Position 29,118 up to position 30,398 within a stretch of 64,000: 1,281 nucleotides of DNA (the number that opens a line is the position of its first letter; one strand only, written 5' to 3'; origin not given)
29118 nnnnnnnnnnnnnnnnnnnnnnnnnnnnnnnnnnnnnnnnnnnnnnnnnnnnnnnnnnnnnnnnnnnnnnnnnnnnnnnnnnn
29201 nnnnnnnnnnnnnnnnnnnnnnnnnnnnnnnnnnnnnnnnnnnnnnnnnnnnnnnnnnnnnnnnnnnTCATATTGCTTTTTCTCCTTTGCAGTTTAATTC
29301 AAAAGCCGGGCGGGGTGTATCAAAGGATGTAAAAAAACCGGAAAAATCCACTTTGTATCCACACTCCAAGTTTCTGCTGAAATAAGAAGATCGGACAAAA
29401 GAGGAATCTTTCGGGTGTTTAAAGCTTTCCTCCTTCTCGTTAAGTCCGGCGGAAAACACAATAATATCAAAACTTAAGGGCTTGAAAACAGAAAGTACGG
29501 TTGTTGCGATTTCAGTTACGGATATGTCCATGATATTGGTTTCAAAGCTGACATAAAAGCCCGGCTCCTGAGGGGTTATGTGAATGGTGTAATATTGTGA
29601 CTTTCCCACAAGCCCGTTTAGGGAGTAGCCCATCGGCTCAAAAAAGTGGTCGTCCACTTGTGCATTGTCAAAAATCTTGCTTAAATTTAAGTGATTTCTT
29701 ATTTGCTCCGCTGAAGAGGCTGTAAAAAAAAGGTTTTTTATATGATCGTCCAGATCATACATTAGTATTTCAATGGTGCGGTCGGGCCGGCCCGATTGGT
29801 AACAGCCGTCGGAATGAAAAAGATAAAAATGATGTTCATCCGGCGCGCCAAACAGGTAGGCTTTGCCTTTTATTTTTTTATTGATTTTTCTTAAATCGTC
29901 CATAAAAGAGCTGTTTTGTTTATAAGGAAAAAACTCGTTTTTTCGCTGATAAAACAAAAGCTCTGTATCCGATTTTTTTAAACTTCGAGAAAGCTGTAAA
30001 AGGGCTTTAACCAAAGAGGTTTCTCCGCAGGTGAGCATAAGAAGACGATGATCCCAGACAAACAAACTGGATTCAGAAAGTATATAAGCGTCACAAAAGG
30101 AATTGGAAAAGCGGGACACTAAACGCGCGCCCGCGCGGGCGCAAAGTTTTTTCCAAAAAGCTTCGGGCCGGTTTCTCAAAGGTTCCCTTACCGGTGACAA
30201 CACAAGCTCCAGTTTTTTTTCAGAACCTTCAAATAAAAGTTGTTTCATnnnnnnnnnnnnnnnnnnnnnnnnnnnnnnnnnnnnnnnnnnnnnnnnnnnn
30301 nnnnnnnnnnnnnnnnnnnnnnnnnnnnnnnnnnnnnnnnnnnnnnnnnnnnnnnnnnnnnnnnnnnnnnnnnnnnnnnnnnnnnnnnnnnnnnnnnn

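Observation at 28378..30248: Eukaryotic-type S-adenosylmethionine decarboxylase paired with spermidine synthase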

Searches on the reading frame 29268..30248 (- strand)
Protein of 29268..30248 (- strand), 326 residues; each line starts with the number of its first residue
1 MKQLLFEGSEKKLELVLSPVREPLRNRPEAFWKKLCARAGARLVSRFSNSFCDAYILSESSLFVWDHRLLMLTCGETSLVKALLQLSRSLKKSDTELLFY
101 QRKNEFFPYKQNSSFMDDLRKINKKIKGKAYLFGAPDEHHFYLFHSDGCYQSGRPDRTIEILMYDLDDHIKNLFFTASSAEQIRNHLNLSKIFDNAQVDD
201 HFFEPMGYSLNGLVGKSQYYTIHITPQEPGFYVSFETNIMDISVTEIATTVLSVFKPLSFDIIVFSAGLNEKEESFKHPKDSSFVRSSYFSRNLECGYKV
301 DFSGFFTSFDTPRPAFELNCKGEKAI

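Call 3: search_protein_families(library=pfam, proteins=[window:29268-30248:-], max_evalue=0.01)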
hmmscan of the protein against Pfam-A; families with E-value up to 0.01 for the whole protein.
window:29268-30248:- (326 aa): 1 family
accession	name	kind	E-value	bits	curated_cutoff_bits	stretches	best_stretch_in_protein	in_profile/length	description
PF01536.21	SAM_decarbox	-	5.8e-65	220.1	22.2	1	5-295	3-333/343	Adenosylmethionine decarboxylase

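Call 4: search_protein_families(library=ncbifam, proteins=[window:29268-30248:-], max_evalue=0.01)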
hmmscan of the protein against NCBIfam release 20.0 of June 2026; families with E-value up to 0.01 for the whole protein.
window:29268-30248:- (326 aa): 1 family
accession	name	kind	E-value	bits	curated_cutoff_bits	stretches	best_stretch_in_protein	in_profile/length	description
TIGR00535.1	SAM_DCase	equivalog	2e-49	168.4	233.15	1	6-274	1-298/334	adenosylmethionine decarboxylase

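Call 5: search_solved_structures(query=window:29268-30248:-, max_evalue=1, show_alignments=2)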
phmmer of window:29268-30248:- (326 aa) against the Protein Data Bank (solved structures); distinct sequences matched with E-value up to 1: 17.
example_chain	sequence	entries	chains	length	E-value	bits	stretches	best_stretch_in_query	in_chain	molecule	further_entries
1msv_A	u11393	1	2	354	8.7e-36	126.9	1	5-266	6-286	S-adenosylmethionine decarboxylase proenzyme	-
1jl0_A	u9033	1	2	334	2.5e-34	122.1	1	5-266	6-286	S-ADENOSYLMETHIONINE DECARBOXYLASE PROENZYME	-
1jen_A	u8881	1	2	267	2.2e-29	105.8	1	61-270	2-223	PROTEIN (S-ADENOSYLMETHIONINE DECARBOXYLASE (ALPHA CHAIN))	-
3dz2_A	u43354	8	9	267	3e-29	105.4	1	61-266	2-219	S-adenosylmethionine decarboxylase alpha chain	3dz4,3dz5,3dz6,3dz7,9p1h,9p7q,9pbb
3h0v_A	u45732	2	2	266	4.6e-29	104.8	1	61-266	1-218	S-adenosylmethionine decarboxylase proenzyme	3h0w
3ep9_A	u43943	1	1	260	4.7e-29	104.7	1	61-266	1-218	S-adenosylmethionine decarboxylase alpha chain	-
1i72_A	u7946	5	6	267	1e-28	103.7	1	61-266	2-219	S-ADENOSYLMETHIONINE DECARBOXYLASE ALPHA CHAIN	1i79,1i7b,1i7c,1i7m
3ep4_A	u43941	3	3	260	1.2e-28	103.4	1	61-266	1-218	S-adenosylmethionine decarboxylase alpha chain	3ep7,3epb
3ep5_A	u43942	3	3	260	1.2e-28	103.4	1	61-266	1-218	S-adenosylmethionine decarboxylase alpha chain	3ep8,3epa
3ep3_A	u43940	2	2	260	2.3e-28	102.5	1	61-266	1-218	S-adenosylmethionine decarboxylase alpha chain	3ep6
3dz3_A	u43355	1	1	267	3.7e-28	101.8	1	61-266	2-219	S-adenosylmethionine decarboxylase alpha chain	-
5tvf_B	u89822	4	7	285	4.9e-26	94.8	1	61-266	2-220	S-adenosylmethionine decarboxylase alpha chain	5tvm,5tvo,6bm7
1mhm_A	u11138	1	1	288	1.2e-19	73.8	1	61-264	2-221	S-adenosylmethionine decarboxylase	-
5tvo_B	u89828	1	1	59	0.082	15.2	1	6-59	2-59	S-adenosylmethionine decarboxylase proenzyme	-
5tvf_A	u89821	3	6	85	0.14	14.5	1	5-59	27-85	S-adenosylmethionine decarboxylase beta chain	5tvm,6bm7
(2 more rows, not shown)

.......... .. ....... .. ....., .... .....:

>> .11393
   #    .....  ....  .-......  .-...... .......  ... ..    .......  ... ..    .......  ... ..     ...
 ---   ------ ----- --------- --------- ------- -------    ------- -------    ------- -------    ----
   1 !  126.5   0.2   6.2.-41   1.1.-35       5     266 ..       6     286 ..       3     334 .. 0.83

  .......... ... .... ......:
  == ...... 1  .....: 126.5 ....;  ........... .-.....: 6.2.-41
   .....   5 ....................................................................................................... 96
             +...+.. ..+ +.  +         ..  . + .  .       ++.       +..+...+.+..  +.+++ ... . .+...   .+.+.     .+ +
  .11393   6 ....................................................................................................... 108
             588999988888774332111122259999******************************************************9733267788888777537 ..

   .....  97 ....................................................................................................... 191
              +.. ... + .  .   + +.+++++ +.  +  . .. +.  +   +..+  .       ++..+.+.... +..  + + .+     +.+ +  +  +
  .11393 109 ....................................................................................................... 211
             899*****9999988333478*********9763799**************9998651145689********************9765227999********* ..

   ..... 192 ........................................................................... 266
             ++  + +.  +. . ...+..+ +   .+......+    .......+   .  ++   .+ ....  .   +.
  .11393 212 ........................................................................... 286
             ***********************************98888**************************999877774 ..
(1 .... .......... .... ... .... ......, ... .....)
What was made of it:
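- Checked: It matches the human AdoMetDC proenzyme in PDB at E 9e-36 (call 5).
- The enzyme type is otherwise typical of eukaryotes (calls 3, 5).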

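Call 6: find_homologous_proteins(query=window:29268-30248:-, max_evalue=0.001)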
Query window:29268-30248:- (326 aa): 1078 proteins with E <= 0.001 among 2235 candidates; the best 120 are listed.
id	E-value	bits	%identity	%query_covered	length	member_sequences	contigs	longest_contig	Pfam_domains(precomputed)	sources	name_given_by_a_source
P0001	1.6e-218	742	100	100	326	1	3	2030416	PF01536.22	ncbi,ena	-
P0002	5.1e-192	655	89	99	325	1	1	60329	PF01536.22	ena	-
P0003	2.4e-164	564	77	98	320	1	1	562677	PF01536.22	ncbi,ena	-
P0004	9.3e-151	519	69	98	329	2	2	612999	PF01536.22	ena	-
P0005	4.2e-148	511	70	98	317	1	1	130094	PF01536.22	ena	-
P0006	6.0e-147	507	69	98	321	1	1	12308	PF01536.22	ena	-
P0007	1.3e-146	506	71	98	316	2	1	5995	PF01536.22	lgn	-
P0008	9.7e-146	503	70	98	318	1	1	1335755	PF01536.22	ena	-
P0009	1.2e-145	503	71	98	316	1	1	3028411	PF01536.22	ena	-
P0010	2.1e-141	489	68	98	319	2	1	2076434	PF01536.22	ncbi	-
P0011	3.6e-141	488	69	98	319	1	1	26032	PF01536.22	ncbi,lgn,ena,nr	ncbi:MAG: hypothetical protein OXM55_03605 [Bdellovibrionales bacterium]|nr:hypothetical protein [Bd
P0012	4.9e-141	488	69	96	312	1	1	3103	PF01536.22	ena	-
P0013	7.0e-141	487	67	98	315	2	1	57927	PF01536.22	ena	-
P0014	3.5e-140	485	68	98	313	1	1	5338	PF01536.22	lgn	-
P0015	2.0e-139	482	68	98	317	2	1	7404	PF01536.22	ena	-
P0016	2.4e-139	482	68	98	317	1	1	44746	PF01536.22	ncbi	-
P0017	2.6e-139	482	68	98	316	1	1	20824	PF01536.22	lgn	-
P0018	3.7e-139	481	67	98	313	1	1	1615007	PF01536.22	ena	-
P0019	8.9e-138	477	67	98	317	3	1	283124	PF01536.22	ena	-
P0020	1.2e-137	476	66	98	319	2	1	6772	PF01536.22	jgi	-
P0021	1.5e-137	476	63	96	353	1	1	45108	PF01536.22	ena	-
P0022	4.4e-137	475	66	98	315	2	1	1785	PF01536.22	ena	-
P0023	5.4e-137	474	67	98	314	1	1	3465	PF01536.22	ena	-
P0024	7.2e-137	474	67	98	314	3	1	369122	PF01536.22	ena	-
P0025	1.3e-136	473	66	98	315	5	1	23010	PF01536.22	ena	-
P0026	2.3e-136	472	66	98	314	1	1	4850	PF01536.22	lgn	-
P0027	3.4e-136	472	64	98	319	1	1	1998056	PF01536.22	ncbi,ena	-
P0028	1.1e-135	470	66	98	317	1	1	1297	PF01536.22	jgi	jgi:S-adenosylmethionine decarboxylase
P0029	1.9e-134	466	65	98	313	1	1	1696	PF01536.22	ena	-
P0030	4.3e-134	465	64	98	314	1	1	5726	PF01536.22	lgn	-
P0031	7.6e-133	461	64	98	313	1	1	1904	PF01536.22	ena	-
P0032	9.6e-133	460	64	97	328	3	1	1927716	PF01536.22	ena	-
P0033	1.2e-132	460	63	98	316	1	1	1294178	PF01536.22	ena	-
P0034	1.6e-132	460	64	97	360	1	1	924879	PF01536.22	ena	-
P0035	7.6e-131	454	63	98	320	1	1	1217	PF01536.22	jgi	-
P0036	9.6e-130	450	64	96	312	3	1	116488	PF01536.22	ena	-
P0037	5.0e-128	445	63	97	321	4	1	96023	PF01536.22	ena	-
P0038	7.3e-126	438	61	97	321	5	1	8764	PF01536.22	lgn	-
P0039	1.7e-125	436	62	98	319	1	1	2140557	PF01536.22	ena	-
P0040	2.9e-125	436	60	99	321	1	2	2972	PF01536.22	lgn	-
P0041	3.3e-122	426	61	98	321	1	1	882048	PF01536.22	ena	-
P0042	3.7e-122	426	60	97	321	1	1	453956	PF01536.22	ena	-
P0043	3.9e-122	425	59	98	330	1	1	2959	PF01536.22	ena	-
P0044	3.7e-118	412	58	98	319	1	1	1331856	PF01536.22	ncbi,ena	-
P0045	1.2e-117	411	56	98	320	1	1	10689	PF01536.22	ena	-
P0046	1.3e-117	411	59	97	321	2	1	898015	PF01536.22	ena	-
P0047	9.6e-116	404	57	98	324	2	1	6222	PF01536.22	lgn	-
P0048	1.8e-114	400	56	97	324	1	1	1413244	PF01536.22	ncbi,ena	-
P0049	4.7e-114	399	55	98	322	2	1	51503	PF01536.22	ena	-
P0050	3.9e-113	396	56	97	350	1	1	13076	PF01536.22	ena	-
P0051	9.2e-111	388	53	96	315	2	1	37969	PF01536.22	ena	-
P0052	9.9e-110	385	53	99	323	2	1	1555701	PF01536.22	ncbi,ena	-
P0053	1.3e-106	374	54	97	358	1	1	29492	PF01536.22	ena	-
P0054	7.4e-106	372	54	97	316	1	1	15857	PF01536.22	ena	-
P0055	1.6e-103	364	54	98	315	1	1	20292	PF01536.22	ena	-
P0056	1.4e-101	358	52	98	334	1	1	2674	PF01536.22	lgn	-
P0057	1.3e-98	348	51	95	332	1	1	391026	PF01536.22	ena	-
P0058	6.6e-96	339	50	97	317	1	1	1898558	PF01536.22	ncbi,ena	-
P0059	9.1e-90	319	48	96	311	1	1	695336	PF01536.22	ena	-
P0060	5.0e-83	297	47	93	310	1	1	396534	PF01536.22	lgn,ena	-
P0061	8.5e-83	296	48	95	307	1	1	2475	PF01536.22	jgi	-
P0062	2.2e-82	295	45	97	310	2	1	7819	PF01536.22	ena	-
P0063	2.4e-82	295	43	97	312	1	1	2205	PF01536.22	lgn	-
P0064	5.0e-82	294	46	96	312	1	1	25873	PF01536.22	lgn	-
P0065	9.1e-82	293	45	93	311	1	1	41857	PF01536.22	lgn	-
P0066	1.3e-81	292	49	92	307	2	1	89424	PF01536.22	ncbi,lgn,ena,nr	ncbi:MAG: adenosylmethionine decarboxylase [Bdellovibrionales bacterium]|nr:adenosylmethionine decar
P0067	3.4e-81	291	45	92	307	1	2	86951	PF01536.22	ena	-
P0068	4.3e-81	291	46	92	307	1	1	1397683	PF01536.22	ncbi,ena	-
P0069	4.7e-81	290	48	92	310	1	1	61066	PF01536.22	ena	-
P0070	1.0e-79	286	45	97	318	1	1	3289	PF01536.22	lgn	-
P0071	1.3e-79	286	44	98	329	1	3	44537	PF01536.22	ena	-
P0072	1.4e-79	286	47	92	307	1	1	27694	PF01536.22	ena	-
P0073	1.8e-79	285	47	92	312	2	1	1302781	PF01536.22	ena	-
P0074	2.9e-79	285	46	95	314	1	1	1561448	PF01536.22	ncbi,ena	-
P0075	3.4e-79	284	44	97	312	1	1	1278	PF01536.22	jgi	jgi:S-adenosylmethionine decarboxylase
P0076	3.6e-79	284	46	93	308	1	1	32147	PF01536.22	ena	-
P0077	9.9e-79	283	43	98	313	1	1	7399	PF01536.22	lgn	-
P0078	1.4e-78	282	46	93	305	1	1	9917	PF01536.22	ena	-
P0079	1.7e-78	282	47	96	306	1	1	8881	PF01536.22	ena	-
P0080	2.0e-78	282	45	95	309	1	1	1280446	PF01536.22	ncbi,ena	-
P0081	3.3e-78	281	46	93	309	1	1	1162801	PF01536.22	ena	-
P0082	5.6e-78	280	42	97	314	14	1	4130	PF01536.22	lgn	-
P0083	9.4e-78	280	47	92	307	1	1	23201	PF01536.22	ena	-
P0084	1.3e-77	279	47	92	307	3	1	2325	PF01536.22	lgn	-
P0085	1.6e-77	279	46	91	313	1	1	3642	PF01536.22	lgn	-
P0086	2.3e-77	278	43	97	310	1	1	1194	PF01536.22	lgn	-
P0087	2.6e-77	278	44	96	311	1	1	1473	PF01536.22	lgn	-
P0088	2.7e-77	278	45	96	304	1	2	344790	PF01536.22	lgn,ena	-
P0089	3.3e-77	278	47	92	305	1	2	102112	PF01536.22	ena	-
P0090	3.4e-77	278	46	93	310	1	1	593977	PF01536.22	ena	-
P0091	5.0e-77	277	46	92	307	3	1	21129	PF01536.22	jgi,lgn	-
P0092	5.3e-77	277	46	93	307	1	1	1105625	PF01536.22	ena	-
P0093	1.3e-76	276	45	96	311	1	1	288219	PF01536.22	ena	-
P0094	1.7e-76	276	43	97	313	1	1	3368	PF01536.22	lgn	-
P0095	1.9e-76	275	45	96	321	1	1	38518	PF01536.22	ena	-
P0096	3.1e-76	275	42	99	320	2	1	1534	PF01536.22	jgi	-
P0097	3.3e-76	275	46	92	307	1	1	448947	PF01536.22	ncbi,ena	-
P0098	4.8e-76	274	45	92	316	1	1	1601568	PF01536.22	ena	-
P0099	5.1e-76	274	42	97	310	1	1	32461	PF01536.22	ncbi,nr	ncbi:MAG: hypothetical protein KF799_15850 [Bdellovibrionales bacterium]|nr:hypothetical protein [Bd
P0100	6.5e-76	274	46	97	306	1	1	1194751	PF01536.22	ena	-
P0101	6.8e-76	274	45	93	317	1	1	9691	PF01536.22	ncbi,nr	ncbi:MAG: hypothetical protein KDD34_01340 [Bdellovibrionales bacterium]|nr:hypothetical protein [Bd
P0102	8.3e-76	273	44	97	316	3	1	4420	PF01536.22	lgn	-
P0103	8.6e-76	273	41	98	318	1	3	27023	PF01536.22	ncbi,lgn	-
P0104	1.8e-75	272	44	96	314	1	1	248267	PF01536.22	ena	-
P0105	3.6e-75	271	43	97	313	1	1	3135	PF01536.22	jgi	jgi:S-adenosylmethionine decarboxylase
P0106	4.2e-75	271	44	96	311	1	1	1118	PF01536.22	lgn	-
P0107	4.2e-75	271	43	97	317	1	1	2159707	PF01536.22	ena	-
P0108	6.0e-75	270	48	82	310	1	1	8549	PF01536.22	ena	-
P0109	8.6e-75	270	44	97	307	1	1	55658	PF01536.22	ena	-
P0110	1.0e-74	270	43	96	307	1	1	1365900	PF01536.22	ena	-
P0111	1.3e-74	269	44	92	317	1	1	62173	PF01536.22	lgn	-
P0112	1.4e-74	269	45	95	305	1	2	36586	PF01536.22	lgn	-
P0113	1.7e-74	269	61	60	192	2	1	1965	PF01536.22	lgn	-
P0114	1.8e-74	269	40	97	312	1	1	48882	PF01536.22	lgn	-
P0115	2.0e-74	269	46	93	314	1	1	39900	PF01536.22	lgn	-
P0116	2.2e-74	269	45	96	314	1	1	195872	PF01536.22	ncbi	-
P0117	2.2e-74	269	44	95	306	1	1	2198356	PF01536.22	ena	-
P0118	2.4e-74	268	44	93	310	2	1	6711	PF01536.22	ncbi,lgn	-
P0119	2.5e-74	268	43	96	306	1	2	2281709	PF01536.22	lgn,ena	-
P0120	4.3e-74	268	43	98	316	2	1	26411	PF01536.22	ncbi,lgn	-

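Call 7: find_encoding_contigs(protein=window:29268-30248:-, flank=10000, max_places=6)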
Protein window:29268-30248:- (326 aa): 3 contigs read that carry it; 2 places shown.
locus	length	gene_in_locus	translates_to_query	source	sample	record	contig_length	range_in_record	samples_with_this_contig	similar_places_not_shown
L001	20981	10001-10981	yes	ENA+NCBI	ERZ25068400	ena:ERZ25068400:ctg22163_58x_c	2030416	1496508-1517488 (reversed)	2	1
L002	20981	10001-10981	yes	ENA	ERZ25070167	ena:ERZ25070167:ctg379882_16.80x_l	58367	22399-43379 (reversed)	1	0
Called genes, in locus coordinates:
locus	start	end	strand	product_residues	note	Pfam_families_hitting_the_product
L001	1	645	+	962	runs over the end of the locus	-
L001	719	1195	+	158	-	PF01029:NusB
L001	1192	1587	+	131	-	-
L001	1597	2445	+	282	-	PF03618:Kinase-PPPase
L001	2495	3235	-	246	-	-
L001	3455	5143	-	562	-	PF01609:DDE_Tnp_1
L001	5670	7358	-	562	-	PF01609:DDE_Tnp_1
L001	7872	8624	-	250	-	PF01145:Band_7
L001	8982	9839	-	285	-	PF00535:Glycos_transf_2, PF10111:Glyco_tranf_2_2, PF13641:Glyco_tranf_2_3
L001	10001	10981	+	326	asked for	PF01536:SAM_decarbox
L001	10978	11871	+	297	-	PF17284:Spermine_synt_N, PF01564:Spermine_synth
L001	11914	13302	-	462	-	-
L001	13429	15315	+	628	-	PF02518:HATPase_c (weak), PF13589:HATPase_c_3, PF01119:DNA_mis_repair, PF08676:MutL_C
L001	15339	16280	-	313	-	-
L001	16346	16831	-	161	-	-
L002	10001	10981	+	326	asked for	PF01536:SAM_decarbox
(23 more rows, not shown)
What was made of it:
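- The source is a metagenome assembly (call 7). The identical gene sits in the same context on two independent assemblies, a 2.03-Mb contig and a 58-kb contig (call 7).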

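Call 17: find_related_loci(query=A1, collection=genome_contigs, flank=6000)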
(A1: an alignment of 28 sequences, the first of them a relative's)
Query A1 (326 aa) in genome_contigs; peptide patterns used: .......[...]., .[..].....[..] (x = any residue, [..] = any of these).
599 stretches matched a pattern (row limit reached: there are more); 473 encode a relative of the query (tblastn E <= 1e-3); the best 80 are kept; 80 distinct loci.
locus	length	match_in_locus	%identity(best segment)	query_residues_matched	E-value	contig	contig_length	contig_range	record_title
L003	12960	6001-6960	77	1-321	2e-168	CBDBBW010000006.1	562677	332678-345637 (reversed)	MAG: Bdellovibrionales bacterium isolate dea61dae-8d83-4a52-8d99-894d0c87a452 genome assembly, contig: contig_6, whole g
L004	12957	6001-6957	68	1-321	5e-147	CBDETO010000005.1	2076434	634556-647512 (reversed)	MAG: Bdellovibrionales bacterium isolate 3909de7a-6806-4ff3-aa1f-b473fb14ec58 genome assembly, contig: contig_5, whole g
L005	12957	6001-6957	69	1-321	1e-146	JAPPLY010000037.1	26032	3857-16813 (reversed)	MAG: Bdellovibrionales bacterium isolate RHO3_bin_33 NODE_3282_length_26032_cov_14.627286, whole genome shotgun sequence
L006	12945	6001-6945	67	1-318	3e-145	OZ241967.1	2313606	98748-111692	MAG: Bdellovibrionales bacterium isolate 18183e43-9e19-4b4c-84d8-5252462bff35 genome assembly, chromosome: 1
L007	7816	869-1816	68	1-318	2e-145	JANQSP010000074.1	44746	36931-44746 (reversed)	MAG: Bdellovibrionales bacterium isolate IP30a_bin.14 k99_585162, whole genome shotgun sequence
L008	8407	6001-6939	66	1-318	8e-145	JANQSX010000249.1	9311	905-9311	MAG: Bdellovibrionales bacterium isolate IP30b_bin.7 k99_2052463, whole genome shotgun sequence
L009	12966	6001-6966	65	1-325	1e-142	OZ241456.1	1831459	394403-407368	MAG: Bdellovibrionales bacterium isolate b7f951f6-ad55-4040-9540-f2673886bfab genome assembly, chromosome: 1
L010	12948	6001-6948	64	1-321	2e-132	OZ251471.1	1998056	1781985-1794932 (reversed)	MAG: Bdellovibrionales bacterium isolate a3915b71-a7a2-4ed1-81bf-c205b5af3125 genome assembly, chromosome: 1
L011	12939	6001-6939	58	5-322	2e-124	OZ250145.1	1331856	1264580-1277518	MAG: Bdellovibrionales bacterium isolate ec37ab55-fd17-4420-b483-75023b108e58 genome assembly, chromosome: 1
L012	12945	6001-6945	62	4-318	5e-131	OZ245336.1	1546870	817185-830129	MAG: Bdellovibrionales bacterium isolate b763dff2-9b9c-4fd6-a4c3-362557c5312a genome assembly, chromosome: 1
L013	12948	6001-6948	54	1-321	2e-114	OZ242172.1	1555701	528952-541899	MAG: Bdellovibrionales bacterium isolate 4279971f-fc04-4b2c-a4cb-decded2a49d9 genome assembly, chromosome: 1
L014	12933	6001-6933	56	5-319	5e-113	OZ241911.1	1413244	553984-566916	MAG: Bdellovibrionales bacterium isolate 2a0883f5-1c08-4b5e-a1ca-e6d15833d1a1 genome assembly, chromosome: 1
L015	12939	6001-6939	50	3-319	3e-101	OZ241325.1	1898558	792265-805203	MAG: Bdellovibrionales bacterium isolate 5873daf7-f675-449b-b565-b58649f8c905 genome assembly, chromosome: 1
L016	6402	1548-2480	44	1-318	2e-87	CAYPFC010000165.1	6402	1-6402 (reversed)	MAG TPA_asm: uncultured Pseudobdellovibrionaceae bacterium isolate binchicken_co179_51 genome assembly, contig: NODE_203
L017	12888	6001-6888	46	2-305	9e-85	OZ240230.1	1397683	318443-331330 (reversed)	MAG: Bdellovibrionales bacterium isolate 6d663a9e-0918-430b-aa06-578e47c45a83 genome assembly, chromosome: 1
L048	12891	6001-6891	43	3-305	2e-72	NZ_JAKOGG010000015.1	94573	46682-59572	Shewanella electrica strain C32 NODE_15_length_94573_cov_145.560077, whole genome shotgun sequence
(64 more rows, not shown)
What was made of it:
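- Closest known: Bacterial class 2 AdoMetDC. Same: The clan found here includes Shewanella, Ferrimonas and Bdellovibrio-like bacteria (call 17).
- The same operon occurs in cultured isolates of Shewanella, Ferrimonas and Bacteriovorax, and in many complete MAG chromosomes (call 17).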
